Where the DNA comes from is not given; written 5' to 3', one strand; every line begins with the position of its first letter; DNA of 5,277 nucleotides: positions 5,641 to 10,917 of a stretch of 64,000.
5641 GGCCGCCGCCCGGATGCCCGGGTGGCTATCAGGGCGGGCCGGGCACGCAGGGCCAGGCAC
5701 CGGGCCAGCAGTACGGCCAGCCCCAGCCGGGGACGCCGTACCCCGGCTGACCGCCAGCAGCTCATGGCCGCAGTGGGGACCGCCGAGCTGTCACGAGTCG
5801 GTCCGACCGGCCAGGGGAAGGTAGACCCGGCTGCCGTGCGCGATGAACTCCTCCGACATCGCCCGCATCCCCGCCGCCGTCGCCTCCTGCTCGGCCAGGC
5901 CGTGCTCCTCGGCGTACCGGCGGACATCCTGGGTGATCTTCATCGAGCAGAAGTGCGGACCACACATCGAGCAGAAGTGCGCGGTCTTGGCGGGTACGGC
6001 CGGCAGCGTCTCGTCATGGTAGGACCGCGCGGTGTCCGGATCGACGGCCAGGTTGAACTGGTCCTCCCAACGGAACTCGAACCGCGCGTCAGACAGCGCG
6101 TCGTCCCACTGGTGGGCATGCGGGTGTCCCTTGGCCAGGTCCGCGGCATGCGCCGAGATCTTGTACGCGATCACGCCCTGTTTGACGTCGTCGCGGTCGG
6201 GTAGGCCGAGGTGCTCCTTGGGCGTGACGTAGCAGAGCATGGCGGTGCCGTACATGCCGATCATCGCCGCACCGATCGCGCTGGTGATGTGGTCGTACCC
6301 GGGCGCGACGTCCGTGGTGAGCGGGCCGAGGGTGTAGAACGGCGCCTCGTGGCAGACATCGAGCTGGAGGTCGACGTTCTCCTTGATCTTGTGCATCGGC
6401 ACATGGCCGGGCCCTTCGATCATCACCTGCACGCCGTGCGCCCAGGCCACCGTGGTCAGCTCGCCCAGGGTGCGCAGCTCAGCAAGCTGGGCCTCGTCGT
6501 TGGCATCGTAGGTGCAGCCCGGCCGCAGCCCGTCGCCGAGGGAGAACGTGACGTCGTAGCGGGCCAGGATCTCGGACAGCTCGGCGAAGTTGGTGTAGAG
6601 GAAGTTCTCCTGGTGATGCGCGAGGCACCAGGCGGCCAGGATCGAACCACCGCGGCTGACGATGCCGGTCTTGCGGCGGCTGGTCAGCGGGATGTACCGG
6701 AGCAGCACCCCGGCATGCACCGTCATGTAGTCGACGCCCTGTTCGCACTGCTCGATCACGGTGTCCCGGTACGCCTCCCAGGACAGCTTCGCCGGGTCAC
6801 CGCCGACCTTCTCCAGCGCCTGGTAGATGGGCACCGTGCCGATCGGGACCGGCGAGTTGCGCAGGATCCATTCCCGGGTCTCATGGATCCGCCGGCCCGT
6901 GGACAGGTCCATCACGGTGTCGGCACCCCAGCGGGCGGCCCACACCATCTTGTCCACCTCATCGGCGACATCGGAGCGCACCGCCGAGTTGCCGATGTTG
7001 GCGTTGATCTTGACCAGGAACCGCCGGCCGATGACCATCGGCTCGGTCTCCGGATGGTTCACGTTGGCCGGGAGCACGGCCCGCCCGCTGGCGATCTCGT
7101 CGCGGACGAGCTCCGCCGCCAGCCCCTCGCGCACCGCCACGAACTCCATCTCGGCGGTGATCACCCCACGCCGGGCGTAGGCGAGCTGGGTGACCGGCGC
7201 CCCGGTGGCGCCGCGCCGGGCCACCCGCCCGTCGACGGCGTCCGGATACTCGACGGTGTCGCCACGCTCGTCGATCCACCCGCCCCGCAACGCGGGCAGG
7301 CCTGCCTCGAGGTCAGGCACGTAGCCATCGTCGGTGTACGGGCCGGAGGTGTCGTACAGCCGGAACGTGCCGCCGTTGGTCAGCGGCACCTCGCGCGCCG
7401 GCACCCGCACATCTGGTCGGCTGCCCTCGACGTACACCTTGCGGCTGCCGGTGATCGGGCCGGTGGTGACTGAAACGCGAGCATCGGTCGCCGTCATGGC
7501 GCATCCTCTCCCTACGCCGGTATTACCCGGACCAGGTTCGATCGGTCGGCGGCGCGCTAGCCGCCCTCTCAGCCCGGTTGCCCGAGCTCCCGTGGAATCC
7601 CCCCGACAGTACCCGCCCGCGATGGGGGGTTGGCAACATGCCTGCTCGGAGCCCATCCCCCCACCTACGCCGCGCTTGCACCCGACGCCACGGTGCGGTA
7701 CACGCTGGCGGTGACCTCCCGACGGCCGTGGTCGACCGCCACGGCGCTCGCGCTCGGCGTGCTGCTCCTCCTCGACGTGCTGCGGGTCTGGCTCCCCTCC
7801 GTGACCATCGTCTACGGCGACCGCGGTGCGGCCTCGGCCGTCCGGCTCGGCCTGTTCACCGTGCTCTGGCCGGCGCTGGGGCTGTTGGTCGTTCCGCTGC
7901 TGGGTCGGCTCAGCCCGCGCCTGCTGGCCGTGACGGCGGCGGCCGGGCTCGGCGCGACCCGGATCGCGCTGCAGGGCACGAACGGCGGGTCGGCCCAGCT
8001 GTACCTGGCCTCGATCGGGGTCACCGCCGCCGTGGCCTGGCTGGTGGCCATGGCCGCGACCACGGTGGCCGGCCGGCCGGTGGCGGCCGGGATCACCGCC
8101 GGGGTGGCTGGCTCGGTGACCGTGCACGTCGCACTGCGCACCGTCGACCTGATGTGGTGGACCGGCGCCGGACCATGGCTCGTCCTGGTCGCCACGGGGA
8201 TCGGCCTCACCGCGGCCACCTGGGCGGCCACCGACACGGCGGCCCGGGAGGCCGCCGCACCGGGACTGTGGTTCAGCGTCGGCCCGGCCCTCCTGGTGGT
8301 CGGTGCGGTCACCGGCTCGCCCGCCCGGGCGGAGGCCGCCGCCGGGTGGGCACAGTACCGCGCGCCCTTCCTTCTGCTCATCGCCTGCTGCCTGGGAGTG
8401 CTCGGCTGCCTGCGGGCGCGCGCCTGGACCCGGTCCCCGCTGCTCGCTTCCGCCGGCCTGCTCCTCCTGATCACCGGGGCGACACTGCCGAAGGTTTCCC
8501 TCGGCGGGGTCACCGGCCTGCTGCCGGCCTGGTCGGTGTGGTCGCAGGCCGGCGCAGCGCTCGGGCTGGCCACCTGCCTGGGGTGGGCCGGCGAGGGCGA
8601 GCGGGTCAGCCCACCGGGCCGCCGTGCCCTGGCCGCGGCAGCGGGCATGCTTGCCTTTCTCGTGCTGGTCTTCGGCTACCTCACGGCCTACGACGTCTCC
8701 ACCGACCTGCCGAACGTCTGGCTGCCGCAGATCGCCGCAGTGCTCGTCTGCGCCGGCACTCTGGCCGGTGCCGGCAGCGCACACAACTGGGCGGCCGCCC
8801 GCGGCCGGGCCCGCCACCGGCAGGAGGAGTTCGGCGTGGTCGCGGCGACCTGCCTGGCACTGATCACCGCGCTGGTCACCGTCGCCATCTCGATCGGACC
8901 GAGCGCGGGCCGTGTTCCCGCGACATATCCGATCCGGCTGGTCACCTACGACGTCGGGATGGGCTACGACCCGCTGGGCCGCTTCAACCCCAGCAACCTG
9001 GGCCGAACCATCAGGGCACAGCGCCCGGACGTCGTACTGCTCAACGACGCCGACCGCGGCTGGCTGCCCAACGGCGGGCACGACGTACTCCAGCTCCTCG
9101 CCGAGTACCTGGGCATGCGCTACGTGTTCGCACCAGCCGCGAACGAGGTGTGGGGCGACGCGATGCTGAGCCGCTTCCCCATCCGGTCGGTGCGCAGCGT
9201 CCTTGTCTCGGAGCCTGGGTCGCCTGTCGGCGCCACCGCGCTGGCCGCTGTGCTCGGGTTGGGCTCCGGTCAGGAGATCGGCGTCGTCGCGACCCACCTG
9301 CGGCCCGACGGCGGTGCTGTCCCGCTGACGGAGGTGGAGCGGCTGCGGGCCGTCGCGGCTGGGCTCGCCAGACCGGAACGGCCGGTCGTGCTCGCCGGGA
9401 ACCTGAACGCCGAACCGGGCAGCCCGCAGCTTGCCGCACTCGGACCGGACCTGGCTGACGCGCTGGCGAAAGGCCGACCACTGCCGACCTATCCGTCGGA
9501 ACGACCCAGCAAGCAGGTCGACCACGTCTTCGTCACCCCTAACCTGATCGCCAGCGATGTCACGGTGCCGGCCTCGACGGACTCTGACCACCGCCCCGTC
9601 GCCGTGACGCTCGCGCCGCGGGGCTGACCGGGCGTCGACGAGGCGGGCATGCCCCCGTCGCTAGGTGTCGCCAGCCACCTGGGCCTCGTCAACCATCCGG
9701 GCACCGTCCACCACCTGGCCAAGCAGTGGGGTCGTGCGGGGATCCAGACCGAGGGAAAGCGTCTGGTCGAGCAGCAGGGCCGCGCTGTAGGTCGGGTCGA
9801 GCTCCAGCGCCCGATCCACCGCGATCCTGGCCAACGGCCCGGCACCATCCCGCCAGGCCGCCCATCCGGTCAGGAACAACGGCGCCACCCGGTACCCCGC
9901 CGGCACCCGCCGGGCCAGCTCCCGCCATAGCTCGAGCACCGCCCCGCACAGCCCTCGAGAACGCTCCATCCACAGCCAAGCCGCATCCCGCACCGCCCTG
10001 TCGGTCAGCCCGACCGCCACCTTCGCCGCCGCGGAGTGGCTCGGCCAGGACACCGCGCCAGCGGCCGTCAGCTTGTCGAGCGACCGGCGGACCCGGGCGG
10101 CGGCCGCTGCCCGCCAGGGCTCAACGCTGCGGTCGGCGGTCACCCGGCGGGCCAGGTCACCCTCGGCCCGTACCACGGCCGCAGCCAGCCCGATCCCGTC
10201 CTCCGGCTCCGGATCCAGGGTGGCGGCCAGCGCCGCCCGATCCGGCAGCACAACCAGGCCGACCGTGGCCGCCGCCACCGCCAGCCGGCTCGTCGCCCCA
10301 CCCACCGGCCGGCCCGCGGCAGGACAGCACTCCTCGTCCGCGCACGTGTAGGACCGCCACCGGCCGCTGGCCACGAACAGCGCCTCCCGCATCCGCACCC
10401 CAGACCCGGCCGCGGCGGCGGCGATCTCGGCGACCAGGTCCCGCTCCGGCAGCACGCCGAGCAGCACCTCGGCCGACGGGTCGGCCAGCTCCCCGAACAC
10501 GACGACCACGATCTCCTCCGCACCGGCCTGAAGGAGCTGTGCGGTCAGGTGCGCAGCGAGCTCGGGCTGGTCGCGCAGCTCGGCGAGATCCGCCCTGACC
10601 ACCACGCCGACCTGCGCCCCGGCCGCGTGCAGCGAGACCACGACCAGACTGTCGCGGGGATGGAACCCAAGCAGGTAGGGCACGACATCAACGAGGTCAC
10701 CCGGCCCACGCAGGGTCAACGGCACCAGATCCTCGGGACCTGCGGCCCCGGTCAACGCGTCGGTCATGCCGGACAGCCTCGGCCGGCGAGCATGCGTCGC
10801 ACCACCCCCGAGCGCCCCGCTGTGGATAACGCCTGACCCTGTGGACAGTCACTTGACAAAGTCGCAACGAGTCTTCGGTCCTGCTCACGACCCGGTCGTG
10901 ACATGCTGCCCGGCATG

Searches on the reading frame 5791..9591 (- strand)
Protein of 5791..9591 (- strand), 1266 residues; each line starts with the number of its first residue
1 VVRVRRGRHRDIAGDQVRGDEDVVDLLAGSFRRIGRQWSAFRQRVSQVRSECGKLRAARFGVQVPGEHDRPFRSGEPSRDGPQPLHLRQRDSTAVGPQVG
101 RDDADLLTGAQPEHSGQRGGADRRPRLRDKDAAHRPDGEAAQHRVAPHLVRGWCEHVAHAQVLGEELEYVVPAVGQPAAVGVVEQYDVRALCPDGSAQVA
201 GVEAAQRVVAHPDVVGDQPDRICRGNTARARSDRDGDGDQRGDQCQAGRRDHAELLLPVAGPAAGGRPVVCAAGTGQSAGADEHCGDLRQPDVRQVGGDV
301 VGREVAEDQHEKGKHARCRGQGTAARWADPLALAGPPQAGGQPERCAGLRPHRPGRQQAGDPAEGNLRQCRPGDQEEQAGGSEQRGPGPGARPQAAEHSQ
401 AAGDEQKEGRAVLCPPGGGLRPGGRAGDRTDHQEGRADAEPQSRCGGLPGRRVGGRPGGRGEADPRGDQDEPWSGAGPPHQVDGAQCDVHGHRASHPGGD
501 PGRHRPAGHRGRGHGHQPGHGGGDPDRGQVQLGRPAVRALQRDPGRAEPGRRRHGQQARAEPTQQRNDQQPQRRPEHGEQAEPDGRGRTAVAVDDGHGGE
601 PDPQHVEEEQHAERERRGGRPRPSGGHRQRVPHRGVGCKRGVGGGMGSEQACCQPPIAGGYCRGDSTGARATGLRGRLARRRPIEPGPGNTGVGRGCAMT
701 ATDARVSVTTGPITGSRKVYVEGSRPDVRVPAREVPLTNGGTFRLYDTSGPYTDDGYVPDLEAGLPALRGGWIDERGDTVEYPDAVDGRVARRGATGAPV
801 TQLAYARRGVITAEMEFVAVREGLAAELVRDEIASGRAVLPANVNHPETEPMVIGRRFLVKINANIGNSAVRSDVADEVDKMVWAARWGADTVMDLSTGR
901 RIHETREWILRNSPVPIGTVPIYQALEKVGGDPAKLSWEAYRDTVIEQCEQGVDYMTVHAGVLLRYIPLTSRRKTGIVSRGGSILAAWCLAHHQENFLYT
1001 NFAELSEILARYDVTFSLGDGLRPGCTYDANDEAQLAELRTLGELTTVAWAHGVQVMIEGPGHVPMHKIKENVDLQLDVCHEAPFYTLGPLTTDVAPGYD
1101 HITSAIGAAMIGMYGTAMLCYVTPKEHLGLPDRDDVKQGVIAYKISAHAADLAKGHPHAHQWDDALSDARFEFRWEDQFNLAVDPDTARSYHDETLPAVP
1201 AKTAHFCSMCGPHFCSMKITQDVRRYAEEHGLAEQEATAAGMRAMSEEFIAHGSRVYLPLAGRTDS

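Call 55: search_protein_families(library=pfam, proteins=[window:5791-9591:-], max_evalue=0.00001)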
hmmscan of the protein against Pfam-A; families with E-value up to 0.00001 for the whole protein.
window:5791-9591:- (1266 aa): 2 families
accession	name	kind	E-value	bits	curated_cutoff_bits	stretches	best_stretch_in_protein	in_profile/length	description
PF01964.24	ThiC_Rad_SAM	-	5.2e-187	622.2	25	1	801-1221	1-419/420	Radical SAM ThiC family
PF13667.11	ThiC-associated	-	4.2e-20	71.8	27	1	713-779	2-80/81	ThiC-associated domain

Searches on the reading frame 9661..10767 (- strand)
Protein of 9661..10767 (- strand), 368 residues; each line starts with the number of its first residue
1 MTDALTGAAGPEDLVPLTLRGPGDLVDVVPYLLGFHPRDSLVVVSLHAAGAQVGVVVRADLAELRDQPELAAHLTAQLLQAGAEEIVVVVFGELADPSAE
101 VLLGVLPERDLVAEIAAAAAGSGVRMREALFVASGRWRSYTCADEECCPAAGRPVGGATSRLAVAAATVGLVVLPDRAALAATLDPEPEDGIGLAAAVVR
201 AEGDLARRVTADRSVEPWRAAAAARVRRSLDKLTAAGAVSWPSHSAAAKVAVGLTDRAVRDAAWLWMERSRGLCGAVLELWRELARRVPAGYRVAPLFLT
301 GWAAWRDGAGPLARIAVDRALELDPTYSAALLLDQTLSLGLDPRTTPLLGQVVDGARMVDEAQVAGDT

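Call 55: search_protein_families(library=pfam, proteins=[window:9661-10767:-], max_evalue=0.00001)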
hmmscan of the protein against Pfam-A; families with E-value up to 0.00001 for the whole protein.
window:9661-10767:- (368 aa): 1 family
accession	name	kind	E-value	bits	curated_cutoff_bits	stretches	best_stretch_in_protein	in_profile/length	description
PF13830.11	DUF4192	-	3.4e-70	238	27.8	1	22-343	1-320/321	Domain of unknown function (DUF4192)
